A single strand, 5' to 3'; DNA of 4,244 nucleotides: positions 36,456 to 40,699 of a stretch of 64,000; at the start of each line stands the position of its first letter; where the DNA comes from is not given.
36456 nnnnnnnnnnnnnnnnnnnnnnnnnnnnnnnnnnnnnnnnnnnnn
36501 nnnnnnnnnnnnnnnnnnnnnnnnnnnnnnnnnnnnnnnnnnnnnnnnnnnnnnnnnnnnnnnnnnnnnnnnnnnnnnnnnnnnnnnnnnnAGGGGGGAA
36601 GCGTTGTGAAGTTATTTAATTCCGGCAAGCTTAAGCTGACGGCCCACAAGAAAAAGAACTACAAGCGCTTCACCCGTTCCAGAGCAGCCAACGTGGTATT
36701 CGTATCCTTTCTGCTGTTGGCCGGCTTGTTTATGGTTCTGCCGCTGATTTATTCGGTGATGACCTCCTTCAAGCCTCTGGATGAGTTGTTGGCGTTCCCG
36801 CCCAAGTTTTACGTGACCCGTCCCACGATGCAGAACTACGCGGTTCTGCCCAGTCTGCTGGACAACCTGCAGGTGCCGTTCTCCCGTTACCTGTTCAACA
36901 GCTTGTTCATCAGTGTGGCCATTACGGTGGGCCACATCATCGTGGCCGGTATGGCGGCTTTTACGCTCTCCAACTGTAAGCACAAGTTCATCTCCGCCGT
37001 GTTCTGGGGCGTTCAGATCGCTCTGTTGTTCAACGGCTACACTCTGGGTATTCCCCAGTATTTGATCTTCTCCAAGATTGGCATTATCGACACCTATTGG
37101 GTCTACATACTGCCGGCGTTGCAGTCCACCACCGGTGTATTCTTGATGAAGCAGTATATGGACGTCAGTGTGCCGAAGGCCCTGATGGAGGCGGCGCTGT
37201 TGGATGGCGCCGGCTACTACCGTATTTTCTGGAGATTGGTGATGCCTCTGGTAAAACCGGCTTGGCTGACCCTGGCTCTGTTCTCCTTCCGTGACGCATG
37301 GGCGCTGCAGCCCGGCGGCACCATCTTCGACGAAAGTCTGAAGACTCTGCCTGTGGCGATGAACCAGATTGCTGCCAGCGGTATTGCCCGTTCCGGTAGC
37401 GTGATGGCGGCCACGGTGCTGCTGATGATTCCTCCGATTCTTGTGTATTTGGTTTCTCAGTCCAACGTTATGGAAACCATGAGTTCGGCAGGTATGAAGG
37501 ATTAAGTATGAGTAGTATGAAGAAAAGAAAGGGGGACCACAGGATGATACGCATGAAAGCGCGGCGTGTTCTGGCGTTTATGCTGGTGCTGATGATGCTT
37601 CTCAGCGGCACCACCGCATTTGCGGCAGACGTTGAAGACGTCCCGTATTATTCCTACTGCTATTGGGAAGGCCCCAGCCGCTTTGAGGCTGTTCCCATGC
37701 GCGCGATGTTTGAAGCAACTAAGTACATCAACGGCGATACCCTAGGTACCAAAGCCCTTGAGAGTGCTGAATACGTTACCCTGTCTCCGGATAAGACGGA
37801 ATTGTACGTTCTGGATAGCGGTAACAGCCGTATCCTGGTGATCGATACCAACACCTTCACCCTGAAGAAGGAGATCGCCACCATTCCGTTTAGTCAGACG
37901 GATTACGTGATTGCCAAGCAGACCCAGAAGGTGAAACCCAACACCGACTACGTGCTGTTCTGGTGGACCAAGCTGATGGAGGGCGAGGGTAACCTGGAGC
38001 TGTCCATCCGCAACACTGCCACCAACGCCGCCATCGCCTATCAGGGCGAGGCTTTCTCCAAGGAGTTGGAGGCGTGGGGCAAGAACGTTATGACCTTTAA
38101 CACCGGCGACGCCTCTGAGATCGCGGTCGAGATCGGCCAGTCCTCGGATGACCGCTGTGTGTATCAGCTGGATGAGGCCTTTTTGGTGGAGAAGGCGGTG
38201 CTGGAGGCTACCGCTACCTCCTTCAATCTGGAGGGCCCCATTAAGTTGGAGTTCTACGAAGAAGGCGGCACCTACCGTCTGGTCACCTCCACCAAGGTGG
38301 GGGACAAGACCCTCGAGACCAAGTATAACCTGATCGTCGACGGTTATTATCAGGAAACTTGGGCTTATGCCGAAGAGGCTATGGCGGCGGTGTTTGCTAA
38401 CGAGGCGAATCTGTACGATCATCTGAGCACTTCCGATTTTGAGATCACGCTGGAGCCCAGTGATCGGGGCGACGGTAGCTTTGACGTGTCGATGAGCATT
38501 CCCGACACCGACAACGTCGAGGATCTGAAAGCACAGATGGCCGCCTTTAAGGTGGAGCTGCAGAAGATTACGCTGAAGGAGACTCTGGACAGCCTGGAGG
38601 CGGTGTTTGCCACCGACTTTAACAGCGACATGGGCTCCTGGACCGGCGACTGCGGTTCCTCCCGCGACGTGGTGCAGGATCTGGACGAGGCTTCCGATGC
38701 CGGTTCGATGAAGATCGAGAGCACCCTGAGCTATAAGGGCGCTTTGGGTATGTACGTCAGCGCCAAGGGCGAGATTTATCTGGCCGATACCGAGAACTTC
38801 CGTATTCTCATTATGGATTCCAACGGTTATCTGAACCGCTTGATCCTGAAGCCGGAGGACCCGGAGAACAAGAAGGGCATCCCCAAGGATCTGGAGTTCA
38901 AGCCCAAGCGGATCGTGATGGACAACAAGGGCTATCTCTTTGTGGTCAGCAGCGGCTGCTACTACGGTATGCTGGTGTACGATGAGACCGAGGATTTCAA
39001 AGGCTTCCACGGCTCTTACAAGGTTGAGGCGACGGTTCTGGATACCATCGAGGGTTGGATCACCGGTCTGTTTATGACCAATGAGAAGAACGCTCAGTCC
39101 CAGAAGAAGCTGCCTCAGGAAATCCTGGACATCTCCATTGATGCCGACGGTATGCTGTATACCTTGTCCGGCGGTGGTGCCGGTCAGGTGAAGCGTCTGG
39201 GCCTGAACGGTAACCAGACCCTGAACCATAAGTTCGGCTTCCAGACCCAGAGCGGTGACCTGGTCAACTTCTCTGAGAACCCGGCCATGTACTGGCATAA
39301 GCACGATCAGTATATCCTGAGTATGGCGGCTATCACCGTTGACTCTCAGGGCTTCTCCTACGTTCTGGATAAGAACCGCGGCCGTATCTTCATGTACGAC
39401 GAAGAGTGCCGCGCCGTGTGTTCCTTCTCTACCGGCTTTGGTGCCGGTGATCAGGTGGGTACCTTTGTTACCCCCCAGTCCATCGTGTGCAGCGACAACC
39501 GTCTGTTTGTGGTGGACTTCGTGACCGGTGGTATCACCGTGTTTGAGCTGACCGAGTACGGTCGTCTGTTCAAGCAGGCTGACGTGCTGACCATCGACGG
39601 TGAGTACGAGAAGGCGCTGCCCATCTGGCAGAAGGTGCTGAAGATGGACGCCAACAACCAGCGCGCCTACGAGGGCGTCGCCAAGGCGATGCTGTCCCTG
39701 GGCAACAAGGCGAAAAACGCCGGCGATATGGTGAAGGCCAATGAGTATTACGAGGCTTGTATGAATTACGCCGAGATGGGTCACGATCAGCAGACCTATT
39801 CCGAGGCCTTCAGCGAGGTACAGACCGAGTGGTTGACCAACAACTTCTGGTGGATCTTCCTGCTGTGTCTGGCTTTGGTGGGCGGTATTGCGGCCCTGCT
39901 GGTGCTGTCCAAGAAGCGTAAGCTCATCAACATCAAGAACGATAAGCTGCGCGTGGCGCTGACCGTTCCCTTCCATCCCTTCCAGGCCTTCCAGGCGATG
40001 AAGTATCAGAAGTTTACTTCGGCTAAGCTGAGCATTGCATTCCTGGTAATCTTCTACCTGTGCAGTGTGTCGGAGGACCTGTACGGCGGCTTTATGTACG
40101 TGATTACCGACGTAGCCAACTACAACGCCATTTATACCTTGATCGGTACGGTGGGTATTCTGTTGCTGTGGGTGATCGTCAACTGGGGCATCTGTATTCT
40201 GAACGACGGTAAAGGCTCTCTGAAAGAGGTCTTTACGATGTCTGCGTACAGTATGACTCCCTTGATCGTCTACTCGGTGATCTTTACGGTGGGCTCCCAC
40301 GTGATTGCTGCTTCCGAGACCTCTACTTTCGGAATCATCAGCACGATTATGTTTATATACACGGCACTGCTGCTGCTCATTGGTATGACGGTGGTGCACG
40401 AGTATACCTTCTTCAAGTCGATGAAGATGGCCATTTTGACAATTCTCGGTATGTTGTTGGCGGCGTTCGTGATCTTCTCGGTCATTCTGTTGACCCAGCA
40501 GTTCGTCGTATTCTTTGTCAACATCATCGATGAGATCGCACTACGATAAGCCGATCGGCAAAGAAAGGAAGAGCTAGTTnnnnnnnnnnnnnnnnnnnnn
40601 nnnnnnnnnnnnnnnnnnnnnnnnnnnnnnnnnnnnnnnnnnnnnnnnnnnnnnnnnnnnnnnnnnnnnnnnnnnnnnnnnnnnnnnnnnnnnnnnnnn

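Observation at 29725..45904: Atypical ABC sugar-uptake locus: two permease pairs, one giant SBP, an NHL/TPR/Yip1-like membrane protein and a large lipoprotein, with no ATPase or regulator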

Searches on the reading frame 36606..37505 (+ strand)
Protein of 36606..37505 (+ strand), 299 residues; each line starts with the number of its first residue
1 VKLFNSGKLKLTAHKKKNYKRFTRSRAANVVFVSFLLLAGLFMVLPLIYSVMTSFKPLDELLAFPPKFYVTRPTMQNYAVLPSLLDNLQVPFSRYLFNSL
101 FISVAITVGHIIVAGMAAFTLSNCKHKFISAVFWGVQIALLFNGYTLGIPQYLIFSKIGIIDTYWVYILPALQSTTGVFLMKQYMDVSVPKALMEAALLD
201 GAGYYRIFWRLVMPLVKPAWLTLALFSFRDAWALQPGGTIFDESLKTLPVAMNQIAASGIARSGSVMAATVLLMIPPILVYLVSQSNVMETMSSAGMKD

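Call 3: search_protein_families(library=pfam, proteins=[window:36606-37505:+], max_evalue=0.01)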
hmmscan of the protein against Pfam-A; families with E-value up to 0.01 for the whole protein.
window:36606-37505:+ (299 aa): 1 family
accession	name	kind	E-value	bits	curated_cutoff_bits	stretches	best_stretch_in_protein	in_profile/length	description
PF00528.27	BPD_transp_1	-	0.00015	22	26.4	1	133-286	43-176/184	Binding-protein-dependent transport system inner membrane component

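Call 11: search_protein_families(library=ncbifam, proteins=[window:36606-37505:+], max_evalue=0.01)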
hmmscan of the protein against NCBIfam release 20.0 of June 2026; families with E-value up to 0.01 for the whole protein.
window:36606-37505:+ (299 aa): 6 families
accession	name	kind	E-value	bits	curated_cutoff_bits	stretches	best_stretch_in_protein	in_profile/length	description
NF008210.0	PRK10973.1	equivalog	4.4e-26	92.2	297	1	31-289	10-273/281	sn-glycerol-3-phosphate ABC transporter permease UgpE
NF040932.1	ABC_arch_GlcU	equivalog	1.7e-17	64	340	1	37-283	10-255/272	glucose ABC transporter permease GlcU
NF008231.0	PRK10998.1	equivalog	1.7e-10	40.9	261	1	89-299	78-296/296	maltose ABC transporter permease MalG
NF007852.0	PRK10561.1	equivalog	1.8e-05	24.8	335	1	185-230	180-229/295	sn-glycerol-3-phosphate ABC transporter permease UgpA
NF043073.1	MMSYN1_0195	equivalog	0.0022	16.2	1250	0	89-128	52-91/1021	spermidine/putrescine ABC transporter permease/substrate-binding protein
TIGR02141.1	modB_ABC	equivalog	0.0056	16.3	182.6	1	153-276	76-195/208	molybdate ABC transporter permease subunit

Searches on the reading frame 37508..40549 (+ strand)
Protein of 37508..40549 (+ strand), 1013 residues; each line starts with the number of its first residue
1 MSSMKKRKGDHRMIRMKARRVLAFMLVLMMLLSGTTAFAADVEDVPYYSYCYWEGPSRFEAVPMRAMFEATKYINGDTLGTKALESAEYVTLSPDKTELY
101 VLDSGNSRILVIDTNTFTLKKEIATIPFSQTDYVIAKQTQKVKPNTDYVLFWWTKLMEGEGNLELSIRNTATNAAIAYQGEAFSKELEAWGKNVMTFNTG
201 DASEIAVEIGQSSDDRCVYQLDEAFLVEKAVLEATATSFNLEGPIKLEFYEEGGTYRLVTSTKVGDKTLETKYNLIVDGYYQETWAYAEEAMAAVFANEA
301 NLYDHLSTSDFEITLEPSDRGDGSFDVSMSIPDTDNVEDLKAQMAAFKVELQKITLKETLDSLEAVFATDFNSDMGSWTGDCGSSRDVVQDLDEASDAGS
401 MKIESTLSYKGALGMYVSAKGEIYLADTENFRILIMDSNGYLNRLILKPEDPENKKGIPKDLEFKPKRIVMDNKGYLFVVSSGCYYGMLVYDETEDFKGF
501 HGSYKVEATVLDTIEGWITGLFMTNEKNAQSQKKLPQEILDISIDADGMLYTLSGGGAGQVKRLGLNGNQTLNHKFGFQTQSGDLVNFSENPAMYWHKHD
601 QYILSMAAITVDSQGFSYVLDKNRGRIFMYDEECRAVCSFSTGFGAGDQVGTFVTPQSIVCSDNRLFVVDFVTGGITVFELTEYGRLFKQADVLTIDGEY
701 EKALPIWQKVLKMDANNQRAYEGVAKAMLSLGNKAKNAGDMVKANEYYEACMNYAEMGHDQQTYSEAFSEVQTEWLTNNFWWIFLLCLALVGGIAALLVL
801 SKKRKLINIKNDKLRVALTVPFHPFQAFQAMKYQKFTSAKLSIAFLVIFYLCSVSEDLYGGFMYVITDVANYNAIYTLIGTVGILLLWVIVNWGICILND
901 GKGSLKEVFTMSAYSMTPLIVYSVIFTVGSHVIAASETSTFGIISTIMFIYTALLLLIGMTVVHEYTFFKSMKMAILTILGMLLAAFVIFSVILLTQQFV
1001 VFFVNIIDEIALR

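Call 3: search_protein_families(library=pfam, proteins=[window:37508-40549:+], max_evalue=0.01)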
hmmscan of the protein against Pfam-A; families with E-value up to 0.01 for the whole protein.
window:37508-40549:+ (1013 aa): 4 families
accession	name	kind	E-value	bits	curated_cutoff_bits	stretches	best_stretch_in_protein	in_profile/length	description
PF04893.22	Yip1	-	3.7e-12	46.9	28.6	1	820-989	3-172/173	Yip1 domain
PF01436.27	NHL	-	5.5e-09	36.1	20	0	413-435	5-27/28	NHL repeat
PF13424.12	TPR_12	-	0.0033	18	30.1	1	690-755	9-75/77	Tetratricopeptide repeat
PF07719.23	TPR_2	-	0.009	16.5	27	0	687-717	4-34/34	Tetratricopeptide repeat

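Call 11: search_protein_families(library=ncbifam, proteins=[window:37508-40549:+], max_evalue=0.01)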
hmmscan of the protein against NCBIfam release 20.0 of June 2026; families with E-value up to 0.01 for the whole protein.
window:37508-40549:+ (1013 aa): 4 families
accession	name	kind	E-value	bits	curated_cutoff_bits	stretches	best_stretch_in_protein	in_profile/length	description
NF035926.1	scyF_NHL_VPEP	equivalog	7.2e-07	28.7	350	0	408-440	197-230/376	scytonemin biosynthesis PEP-CTERM protein ScyF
NF053768.1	CIS12_fam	equivalog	0.00013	20.8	860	0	607-680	47-114/715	CIS12 family contractile injection system protein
TIGR02276.1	beta_rpt_yvtn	repeat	0.00026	20.9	27.85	1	94-127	1-31/42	beta-propeller repeat protein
NF047780.1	LIC12708_fam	subfamily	0.0072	15.2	150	0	420-482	66-138/391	LIC_12708 family protein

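Call 27: search_solved_structures(query=window:37508-40549:+, max_evalue=1)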
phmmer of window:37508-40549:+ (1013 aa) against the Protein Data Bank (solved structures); distinct sequences matched with E-value up to 1: 37.
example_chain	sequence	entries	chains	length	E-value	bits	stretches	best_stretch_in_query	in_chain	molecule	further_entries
7obi_A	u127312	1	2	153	2.6e-08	35.6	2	692-753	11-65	CTPR-rv4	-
8j72_A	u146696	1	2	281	3.1e-05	25.4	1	608-700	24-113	E3 ubiquitin-protein ligase TRIM71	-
3kd7_A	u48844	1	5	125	4.5e-05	24.9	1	697-752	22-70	CTPR390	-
7qrx_A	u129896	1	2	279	0.00011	23.5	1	608-700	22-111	E3 ubiquitin-protein ligase TRIM71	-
9jur_A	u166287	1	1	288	0.00013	23.3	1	608-700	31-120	E3 ubiquitin-protein ligase TRIM71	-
6d69_A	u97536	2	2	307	0.00031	22.1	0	608-681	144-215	NHL Repeat Region of D. melanogaster Thin | Thin, isoform D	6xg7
8ump_A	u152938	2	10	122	0.00094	20.5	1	698-735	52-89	T33-ml35-redesigned-TPR-domain-fold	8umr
9qhc_A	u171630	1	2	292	0.0012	20.1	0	697-753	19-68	Engineered tetratricopeptide repeat protein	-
1na0_A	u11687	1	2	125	0.0014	19.9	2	697-752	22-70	designed protein CTPR3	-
6fpt_A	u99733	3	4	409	0.0036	18.6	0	608-700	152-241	E3 ubiquitin-protein ligase TRIM71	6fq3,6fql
1na3_A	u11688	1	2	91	0.014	16.6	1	697-752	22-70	designed protein CTPR2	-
5hrz_A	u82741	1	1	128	0.015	16.5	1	697-752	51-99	TPR domain protein 1na0C3_3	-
7kw7_E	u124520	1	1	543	0.034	15.3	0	690-740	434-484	Stress-induced-phosphoprotein 1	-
6v8e_A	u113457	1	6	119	0.036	15.3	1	697-752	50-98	Designed protein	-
6vfh_A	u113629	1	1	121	0.054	14.7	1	697-753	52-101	T33_dn10A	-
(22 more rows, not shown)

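Call 45: find_homologous_proteins(query=window:37508-40549:+)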
Query window:37508-40549:+ (1013 aa): 72 proteins with E <= 0.001 among 8000 candidates.
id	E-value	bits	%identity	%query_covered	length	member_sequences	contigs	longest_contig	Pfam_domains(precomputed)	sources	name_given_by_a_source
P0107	0.0e+0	2287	100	100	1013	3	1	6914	PF04893.23,PF01436.28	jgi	-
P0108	0.0e+0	1624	71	100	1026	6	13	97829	PF04893.23,PF01436.28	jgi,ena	-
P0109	0.0e+0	1597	70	100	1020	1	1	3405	PF04893.23,PF01436.28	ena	-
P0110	0.0e+0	1562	66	100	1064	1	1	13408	PF04893.23,PF01436.28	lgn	-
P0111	0.0e+0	1550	68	100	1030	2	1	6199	PF04893.23,PF01436.28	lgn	-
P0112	0.0e+0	1532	68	99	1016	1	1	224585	PF04893.23,PF01436.28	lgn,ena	-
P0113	0.0e+0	1077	50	99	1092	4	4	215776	PF04893.23,PF01436.28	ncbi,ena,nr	ncbi:MAG: YIP1 family protein [Clostridia bacterium]|nr:YIP1 family protein [Clostridia bacterium]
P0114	0.0e+0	1056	50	99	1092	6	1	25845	PF04893.23,PF01436.28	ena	-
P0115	0.0e+0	1038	66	62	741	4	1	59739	PF04893.23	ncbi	-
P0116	0.0e+0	1037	66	60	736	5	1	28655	PF04893.23,PF01436.28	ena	-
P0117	0.0e+0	1036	65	60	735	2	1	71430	PF04893.23,PF01436.28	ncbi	-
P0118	0.0e+0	1032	66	60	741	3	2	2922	PF04893.23,PF01436.28,PF08450.19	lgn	-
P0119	0.0e+0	1028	64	62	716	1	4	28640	PF04893.23,PF13414.13,PF01436.28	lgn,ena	-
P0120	0.0e+0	1028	64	62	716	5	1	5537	PF14559.13,PF04893.23,PF01436.28,PF08450.19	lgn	-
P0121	0.0e+0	1025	66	60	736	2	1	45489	PF04893.23,PF01436.28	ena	-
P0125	0.0e+0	1013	65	62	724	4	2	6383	PF04893.23,PF01436.28,PF08450.19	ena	-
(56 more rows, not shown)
